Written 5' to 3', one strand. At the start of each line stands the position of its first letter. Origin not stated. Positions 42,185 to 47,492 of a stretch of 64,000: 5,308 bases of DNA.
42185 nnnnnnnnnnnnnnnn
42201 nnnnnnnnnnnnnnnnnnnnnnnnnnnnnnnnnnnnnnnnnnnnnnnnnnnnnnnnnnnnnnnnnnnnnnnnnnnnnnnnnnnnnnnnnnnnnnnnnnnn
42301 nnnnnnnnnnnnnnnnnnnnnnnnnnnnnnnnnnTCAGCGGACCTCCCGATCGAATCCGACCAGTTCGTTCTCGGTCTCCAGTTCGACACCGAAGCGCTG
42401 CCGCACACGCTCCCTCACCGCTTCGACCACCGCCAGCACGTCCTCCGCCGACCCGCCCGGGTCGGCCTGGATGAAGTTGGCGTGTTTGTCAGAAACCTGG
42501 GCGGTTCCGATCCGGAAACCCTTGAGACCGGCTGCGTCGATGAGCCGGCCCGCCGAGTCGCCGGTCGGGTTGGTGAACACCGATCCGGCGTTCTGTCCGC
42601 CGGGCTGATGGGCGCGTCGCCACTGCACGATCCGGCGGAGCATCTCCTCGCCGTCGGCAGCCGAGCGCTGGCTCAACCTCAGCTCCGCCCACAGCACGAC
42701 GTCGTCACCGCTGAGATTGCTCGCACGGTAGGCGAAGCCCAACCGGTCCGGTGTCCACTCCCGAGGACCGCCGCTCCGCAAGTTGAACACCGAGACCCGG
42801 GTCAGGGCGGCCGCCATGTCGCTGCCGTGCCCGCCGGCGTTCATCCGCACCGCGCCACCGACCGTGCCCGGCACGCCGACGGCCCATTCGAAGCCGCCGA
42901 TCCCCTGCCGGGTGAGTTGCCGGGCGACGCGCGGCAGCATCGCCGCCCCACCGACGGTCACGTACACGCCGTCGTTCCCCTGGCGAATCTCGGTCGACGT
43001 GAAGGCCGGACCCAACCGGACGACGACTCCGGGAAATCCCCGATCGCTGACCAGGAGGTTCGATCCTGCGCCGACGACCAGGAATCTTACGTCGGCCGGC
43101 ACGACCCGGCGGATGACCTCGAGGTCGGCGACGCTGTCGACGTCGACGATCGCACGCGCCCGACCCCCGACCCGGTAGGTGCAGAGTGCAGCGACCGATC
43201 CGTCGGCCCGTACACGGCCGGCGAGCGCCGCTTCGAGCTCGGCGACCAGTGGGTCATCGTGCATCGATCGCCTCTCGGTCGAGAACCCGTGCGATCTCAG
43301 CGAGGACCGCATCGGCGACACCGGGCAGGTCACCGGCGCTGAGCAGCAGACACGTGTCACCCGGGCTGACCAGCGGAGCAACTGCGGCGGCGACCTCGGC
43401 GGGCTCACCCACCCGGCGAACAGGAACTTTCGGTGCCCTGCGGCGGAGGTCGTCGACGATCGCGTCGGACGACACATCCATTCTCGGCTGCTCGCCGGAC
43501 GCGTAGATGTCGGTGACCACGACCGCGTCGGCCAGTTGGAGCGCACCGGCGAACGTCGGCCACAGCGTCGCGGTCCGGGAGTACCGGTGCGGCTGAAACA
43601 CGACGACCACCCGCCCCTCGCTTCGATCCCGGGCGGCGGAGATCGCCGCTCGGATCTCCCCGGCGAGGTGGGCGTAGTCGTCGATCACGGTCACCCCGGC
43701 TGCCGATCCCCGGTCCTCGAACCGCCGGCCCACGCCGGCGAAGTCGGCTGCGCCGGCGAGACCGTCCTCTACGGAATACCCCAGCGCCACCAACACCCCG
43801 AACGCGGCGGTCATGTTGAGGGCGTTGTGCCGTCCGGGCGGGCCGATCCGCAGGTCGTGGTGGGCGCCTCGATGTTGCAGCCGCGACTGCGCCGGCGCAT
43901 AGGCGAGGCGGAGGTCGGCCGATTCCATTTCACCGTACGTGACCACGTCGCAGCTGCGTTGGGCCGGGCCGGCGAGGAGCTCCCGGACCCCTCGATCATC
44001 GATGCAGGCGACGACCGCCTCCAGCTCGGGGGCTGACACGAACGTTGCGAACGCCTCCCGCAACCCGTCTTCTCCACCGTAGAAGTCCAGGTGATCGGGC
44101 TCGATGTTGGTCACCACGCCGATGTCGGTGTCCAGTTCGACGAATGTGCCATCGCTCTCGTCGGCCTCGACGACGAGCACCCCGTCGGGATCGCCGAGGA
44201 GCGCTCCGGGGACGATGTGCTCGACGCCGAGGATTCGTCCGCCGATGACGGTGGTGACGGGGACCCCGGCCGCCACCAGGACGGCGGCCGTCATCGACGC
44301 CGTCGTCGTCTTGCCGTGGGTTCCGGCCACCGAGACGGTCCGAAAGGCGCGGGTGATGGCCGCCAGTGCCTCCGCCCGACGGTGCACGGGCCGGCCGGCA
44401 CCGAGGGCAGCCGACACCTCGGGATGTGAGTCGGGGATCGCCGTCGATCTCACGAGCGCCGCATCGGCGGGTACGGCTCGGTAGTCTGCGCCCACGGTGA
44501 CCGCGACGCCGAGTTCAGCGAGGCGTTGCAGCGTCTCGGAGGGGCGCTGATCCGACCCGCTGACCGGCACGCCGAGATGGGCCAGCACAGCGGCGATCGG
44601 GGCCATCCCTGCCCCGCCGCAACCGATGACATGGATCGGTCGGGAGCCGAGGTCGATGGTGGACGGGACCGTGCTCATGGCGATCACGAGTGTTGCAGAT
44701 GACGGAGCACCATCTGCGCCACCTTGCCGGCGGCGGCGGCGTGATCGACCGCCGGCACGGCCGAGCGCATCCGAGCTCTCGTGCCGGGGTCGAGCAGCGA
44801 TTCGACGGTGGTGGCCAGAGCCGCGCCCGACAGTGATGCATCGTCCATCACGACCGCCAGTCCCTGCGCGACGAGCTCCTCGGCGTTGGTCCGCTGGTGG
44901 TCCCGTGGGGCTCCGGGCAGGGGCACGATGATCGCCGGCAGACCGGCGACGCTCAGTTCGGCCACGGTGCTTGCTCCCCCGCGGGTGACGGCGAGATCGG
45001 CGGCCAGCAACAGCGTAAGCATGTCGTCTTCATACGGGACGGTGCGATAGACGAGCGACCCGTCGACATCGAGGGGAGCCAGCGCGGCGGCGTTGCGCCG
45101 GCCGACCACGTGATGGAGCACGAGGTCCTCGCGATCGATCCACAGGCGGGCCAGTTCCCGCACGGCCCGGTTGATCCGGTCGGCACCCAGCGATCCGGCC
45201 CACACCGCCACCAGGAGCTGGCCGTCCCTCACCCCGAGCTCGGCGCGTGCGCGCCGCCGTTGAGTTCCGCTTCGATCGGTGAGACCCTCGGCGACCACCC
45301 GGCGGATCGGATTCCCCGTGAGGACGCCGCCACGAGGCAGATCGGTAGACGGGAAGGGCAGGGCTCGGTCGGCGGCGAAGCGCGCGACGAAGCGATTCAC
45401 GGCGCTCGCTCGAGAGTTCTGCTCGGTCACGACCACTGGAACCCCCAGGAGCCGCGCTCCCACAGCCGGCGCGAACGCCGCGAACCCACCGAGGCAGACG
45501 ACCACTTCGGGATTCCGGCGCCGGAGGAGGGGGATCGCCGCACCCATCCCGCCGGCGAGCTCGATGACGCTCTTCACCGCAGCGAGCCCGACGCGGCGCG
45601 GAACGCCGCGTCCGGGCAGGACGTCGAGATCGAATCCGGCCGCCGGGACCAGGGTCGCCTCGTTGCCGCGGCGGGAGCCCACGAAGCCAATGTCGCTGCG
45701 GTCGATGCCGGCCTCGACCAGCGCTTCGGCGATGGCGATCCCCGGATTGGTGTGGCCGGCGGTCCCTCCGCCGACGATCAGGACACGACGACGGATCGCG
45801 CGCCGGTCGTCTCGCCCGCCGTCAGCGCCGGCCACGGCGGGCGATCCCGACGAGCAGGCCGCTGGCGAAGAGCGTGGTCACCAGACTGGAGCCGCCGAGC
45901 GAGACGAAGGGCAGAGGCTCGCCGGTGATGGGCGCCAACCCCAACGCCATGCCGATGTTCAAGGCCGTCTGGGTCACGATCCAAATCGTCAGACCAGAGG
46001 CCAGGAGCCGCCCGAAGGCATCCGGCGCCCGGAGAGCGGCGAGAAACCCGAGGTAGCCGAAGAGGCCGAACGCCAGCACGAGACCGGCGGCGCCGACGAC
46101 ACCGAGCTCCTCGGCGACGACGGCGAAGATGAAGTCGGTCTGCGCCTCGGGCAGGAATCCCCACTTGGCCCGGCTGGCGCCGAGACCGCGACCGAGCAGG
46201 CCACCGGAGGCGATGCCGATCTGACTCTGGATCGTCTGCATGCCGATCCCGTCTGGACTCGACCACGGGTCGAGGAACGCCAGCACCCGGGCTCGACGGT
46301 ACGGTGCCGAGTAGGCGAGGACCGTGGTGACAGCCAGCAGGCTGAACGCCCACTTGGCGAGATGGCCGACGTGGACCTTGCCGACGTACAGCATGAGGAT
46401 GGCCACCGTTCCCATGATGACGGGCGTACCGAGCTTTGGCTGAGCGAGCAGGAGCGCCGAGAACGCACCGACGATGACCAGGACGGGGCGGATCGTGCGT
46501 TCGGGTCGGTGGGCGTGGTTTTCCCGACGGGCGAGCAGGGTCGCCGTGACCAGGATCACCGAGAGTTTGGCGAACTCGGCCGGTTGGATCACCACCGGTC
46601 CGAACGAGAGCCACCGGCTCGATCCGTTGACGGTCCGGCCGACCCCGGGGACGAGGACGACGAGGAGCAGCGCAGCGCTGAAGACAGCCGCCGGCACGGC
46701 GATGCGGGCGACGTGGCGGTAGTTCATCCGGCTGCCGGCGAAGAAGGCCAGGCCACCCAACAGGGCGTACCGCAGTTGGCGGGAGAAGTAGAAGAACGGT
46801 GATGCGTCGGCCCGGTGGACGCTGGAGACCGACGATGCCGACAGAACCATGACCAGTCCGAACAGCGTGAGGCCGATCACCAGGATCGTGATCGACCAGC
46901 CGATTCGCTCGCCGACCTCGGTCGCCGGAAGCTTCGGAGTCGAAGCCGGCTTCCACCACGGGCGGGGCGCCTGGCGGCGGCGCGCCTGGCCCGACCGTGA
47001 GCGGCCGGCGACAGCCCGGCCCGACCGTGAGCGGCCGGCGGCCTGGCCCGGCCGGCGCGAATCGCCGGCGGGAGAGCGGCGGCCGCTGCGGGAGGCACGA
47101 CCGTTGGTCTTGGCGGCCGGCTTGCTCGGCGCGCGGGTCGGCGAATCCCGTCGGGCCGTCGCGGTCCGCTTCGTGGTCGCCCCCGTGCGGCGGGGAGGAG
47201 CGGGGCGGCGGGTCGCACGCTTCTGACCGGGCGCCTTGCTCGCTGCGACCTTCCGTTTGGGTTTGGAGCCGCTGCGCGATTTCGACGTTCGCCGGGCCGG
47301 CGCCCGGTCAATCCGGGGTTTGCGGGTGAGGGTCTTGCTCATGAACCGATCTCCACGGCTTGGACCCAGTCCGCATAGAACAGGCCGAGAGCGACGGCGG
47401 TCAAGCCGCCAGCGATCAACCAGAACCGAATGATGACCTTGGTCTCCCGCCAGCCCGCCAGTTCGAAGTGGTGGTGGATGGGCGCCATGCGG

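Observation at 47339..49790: dcw cluster has no room for murF or murD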

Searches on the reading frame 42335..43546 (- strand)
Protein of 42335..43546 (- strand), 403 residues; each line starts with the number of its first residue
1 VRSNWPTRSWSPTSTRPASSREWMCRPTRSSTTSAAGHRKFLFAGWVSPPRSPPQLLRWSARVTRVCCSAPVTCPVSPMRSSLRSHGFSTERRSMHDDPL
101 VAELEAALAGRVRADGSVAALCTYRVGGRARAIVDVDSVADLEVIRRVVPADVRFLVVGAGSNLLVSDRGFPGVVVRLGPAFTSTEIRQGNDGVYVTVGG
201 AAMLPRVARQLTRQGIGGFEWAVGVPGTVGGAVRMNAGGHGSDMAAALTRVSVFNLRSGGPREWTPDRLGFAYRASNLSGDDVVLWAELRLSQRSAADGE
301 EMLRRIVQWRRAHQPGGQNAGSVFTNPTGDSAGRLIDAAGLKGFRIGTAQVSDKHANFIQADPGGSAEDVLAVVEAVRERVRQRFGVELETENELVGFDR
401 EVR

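Call 3: search_protein_families(library=ncbifam, proteins=[window:42335-43546:-])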
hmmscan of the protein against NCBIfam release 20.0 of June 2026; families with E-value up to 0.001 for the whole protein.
window:42335-43546:- (403 aa): 7 families
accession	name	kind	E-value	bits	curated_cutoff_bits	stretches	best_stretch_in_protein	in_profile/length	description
NF010480.0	PRK13905.1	equivalog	1.3e-80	270.6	259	1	107-398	11-300/303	UDP-N-acetylmuramate dehydrogenase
NF011245.0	PRK14651.1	equivalog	5.1e-57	193.1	224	1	119-398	10-269/273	UDP-N-acetylmuramate dehydrogenase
TIGR00179.1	murB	equivalog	9.8e-56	189.1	144.5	1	122-396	5-289/290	UDP-N-acetylmuramate dehydrogenase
NF010479.0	PRK13904.1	equivalog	2.8e-44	151.5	273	1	138-392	18-254/258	UDP-N-acetylmuramate dehydrogenase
NF010478.0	PRK13903.1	equivalog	6.3e-39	133.9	231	2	110-295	13-197/362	UDP-N-acetylmuramate dehydrogenase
NF000755.0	PRK00046.1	equivalog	5.4e-30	104.2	277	2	115-279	7-170/343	UDP-N-acetylmuramate dehydrogenase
NF011242.0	PRK14648.1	equivalog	4.5e-22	78.7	426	2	113-249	13-150/354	UDP-N-acetylmuramate dehydrogenase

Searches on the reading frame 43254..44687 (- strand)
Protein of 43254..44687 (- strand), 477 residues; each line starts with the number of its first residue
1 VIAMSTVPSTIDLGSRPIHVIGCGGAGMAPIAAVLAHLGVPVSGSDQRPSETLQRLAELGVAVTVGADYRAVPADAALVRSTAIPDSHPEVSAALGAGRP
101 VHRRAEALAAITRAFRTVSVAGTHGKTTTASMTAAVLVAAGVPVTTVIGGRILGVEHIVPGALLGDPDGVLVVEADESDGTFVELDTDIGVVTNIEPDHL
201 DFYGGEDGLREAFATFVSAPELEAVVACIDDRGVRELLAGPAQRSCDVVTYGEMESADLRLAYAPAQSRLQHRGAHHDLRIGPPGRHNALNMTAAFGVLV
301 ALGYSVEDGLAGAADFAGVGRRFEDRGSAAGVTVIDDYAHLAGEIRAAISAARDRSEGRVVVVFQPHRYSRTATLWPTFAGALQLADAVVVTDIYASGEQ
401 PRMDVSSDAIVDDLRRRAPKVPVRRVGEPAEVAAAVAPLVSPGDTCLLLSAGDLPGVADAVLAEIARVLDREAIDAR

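Call 3: search_protein_families(library=ncbifam, proteins=[window:43254-44687:-])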
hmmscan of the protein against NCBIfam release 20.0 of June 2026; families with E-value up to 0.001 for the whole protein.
window:43254-44687:- (477 aa): 22 families
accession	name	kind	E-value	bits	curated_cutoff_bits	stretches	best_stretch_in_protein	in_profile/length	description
TIGR01082.1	murC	equivalog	1.9e-112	376.6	335.1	1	18-460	2-447/449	UDP-N-acetylmuramate--L-alanine ligase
NF011171.0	PRK14573.1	equivalog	2.3e-59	201.1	1015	1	18-460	7-443/809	bifunctional UDP-N-acetylmuramate--L-alanine ligase/D-alanine--D-alanine ligase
TIGR01081.1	mpl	equivalog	3.4e-31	108.8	388.7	1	18-464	2-446/448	UDP-N-acetylmuramate:L-alanyl-gamma-D-glutamyl-meso-diaminopimelate ligase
NF001124.0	PRK00139.1-2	equivalog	1.8e-25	89.7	476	1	185-445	197-461/500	UDP-N-acetylmuramoyl-L-alanyl-D-glutamate--2,6-diaminopimelate ligase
TIGR01085.1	murE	subfamily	5e-22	78.4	257.3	1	185-404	176-399/472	UDP-N-acetylmuramyl-tripeptide synthetase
TIGR01087.1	murD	equivalog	2.2e-21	76.5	211.95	1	18-350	2-333/441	UDP-N-acetylmuramoyl-L-alanine--D-glutamate ligase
NF001126.0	PRK00139.1-4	equivalog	1.5e-19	69.9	373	1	185-364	192-374/486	UDP-N-acetylmuramoyl-L-alanyl-D-glutamate--2,6-diaminopimelate ligase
NF053646.1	pMurD1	equivalog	4.7e-19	68.4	610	1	19-365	4-358/465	pseudomurein biosynthesis peptide ligase pMurD1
NF008896.0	PRK11929.1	equivalog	1.8e-18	65.8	1023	1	188-421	203-442/965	bifunctional UDP-N-acetylmuramoyl-L-alanyl-D-glutamate--2,6-diaminopimelate ligase MurE/UDP-N-acetylmuramoyl-tripeptide--D-alanyl-D-alanine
NF001123.0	PRK00139.1-1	equivalog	9.6e-18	64.1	586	1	185-405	195-423/493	UDP-N-acetylmuramoyl-L-alanyl-D-glutamate--2,6-diaminopimelate ligase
TIGR01143.1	murF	subfamily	2.2e-16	59.8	288.6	1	114-356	73-322/418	UDP-N-acetylmuramoyl-tripeptide--D-alanyl-D-alanine ligase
NF053645.1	pMurC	equivalog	2.4e-15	56.2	560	2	19-252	2-244/492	pseudomurein biosynthesis peptide ligase pMurC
NF053648.1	pMurE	equivalog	1.9e-12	46.7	600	1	185-383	188-378/464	pseudomurein biosynthesis peptide ligase pMurE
NF010628.0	PRK14022.1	equivalog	1.3e-11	43.9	536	1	184-388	198-396/483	UDP-N-acetylmuramoyl-L-alanyl-D-glutamate--L-lysine ligase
NF053647.1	pMurD2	equivalog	5.4e-09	35.4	550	1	112-219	96-206/405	pseudomurein biosynthesis peptide ligase pMurD2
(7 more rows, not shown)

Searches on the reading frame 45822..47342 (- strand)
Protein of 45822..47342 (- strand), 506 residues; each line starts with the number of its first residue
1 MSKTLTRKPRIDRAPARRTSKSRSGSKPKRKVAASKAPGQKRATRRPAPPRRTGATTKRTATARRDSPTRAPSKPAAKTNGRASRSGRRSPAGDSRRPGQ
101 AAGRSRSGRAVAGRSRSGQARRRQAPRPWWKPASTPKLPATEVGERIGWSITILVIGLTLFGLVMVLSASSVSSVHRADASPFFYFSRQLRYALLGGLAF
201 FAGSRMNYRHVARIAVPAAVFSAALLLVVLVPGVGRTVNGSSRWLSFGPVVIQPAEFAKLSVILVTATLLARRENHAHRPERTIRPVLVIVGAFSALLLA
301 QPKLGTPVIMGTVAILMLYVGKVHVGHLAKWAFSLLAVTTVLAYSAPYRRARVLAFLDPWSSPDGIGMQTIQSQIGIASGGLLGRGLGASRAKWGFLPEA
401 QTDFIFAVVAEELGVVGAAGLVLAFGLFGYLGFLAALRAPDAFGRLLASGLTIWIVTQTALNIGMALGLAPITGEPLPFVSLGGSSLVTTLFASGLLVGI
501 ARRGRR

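Call 3: search_protein_families(library=ncbifam, proteins=[window:45822-47342:-])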
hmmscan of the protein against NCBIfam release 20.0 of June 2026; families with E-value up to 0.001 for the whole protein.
window:45822-47342:- (506 aa): 6 families
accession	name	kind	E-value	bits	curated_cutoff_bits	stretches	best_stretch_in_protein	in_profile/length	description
TIGR02614.1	ftsW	equivalog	1.8e-106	356.3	337.5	1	150-503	3-356/357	putative lipid II flippase FtsW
TIGR02210.1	rodA_shape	equivalog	6.1e-85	285.5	336.7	1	149-503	2-355/357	rod shape-determining protein RodA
TIGR02615.1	spoVE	exception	1.7e-84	284.3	448.8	1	151-502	4-354/354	stage V sporulation protein E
NF008042.0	PRK10774.1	equivalog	7.6e-59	199.7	493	1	153-500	41-388/405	cell division protein FtsW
NF008060.0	PRK10794.1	equivalog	1.4e-47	162.4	590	1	158-500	18-359/370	peptidoglycan glycosyltransferase MrdB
NF037961.1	RodA_shape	subfamily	1.4e-36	126.7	150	2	365-489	271-396/415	rod shape-determining protein RodA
